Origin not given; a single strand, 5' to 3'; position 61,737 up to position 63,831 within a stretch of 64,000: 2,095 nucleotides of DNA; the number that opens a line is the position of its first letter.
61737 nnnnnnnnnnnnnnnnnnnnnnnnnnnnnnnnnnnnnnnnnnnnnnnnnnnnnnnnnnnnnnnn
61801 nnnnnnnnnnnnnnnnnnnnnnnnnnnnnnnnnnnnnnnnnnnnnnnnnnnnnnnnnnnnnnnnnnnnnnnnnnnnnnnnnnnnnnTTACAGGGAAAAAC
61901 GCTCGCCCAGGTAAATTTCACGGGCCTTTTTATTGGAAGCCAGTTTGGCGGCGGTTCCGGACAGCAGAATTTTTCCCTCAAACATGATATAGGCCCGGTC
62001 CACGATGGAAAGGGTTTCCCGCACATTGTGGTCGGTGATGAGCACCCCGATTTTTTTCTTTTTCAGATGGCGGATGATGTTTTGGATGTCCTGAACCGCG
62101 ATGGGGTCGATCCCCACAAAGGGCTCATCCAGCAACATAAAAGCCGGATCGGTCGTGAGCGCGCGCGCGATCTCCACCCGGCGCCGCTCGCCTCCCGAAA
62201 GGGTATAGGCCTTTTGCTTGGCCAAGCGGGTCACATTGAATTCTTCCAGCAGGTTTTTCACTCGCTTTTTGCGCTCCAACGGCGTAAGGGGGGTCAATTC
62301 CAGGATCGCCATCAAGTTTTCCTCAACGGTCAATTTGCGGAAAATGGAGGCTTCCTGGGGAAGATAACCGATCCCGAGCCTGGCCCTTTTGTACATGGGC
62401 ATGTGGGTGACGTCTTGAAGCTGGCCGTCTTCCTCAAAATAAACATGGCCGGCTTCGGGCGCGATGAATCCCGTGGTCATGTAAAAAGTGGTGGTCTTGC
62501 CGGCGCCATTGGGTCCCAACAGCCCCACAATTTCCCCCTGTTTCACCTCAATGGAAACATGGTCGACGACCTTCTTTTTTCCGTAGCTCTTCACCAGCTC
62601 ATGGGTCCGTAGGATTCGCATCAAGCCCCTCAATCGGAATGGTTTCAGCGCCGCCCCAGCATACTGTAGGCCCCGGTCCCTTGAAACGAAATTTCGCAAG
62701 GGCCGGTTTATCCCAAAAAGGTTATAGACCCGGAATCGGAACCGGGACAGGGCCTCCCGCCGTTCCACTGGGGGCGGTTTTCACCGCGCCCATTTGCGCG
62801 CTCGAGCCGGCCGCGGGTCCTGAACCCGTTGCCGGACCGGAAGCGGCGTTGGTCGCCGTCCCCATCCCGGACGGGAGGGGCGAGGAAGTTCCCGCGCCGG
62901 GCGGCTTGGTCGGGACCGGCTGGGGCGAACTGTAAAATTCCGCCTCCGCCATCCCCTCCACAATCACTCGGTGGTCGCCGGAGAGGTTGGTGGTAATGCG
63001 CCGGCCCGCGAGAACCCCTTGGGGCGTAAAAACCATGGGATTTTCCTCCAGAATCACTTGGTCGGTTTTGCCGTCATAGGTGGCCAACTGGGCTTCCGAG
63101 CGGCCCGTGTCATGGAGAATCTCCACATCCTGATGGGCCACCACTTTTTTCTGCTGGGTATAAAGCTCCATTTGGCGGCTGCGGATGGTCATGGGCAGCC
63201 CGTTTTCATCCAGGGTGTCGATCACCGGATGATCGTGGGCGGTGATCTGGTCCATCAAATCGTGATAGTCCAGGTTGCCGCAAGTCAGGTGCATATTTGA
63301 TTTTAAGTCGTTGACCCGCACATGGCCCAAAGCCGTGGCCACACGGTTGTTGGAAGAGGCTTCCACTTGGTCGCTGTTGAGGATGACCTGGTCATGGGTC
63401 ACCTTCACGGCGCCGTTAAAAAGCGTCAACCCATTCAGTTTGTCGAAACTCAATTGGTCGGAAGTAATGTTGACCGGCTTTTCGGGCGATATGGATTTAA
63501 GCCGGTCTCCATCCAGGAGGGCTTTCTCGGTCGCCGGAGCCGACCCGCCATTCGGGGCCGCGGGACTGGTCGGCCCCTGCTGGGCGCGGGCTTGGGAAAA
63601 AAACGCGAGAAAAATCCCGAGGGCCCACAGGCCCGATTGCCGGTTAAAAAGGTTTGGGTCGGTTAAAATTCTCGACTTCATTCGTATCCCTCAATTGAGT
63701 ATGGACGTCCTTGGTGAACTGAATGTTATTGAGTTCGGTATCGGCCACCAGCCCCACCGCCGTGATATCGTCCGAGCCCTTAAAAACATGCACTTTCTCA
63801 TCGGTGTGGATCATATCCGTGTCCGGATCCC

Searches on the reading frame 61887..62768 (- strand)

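Call 39: search_protein_families(library=pfam, proteins=[window:61887-62768:-], max_evalue=0.0001)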
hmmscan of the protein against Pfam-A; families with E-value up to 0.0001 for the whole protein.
window:61887-62768:- (293 aa): 2 families
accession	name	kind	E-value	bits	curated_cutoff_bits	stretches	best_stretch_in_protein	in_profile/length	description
PF00005.33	ABC_tran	-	2e-35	122.8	25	1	69-217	2-136/137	ABC transporter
PF13304.12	AAA_21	-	2.3e-05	25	27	0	174-248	222-299/304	AAA domain, putative AbiEii toxin, Type IV TA system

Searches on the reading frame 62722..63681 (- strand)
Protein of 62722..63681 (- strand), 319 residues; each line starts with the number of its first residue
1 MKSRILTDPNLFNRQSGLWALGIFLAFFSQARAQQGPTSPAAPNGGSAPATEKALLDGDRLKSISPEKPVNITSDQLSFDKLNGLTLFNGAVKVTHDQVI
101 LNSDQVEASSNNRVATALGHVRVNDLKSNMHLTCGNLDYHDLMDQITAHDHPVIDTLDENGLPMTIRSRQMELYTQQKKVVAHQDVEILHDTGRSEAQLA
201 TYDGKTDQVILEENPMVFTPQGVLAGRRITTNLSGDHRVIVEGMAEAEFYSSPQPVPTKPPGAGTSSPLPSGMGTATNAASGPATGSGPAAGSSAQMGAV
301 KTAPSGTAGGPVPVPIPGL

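Call 39: search_protein_families(library=pfam, proteins=[window:62722-63681:-], max_evalue=0.0001)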
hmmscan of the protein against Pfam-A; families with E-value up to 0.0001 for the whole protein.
window:62722-63681:- (319 aa): 1 family
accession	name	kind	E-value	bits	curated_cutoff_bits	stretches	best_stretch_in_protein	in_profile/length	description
PF03968.19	LptD_N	-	1.3e-13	51.6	20.4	1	71-233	1-109/113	LptA/(LptD N-terminal domain) LPS transport protein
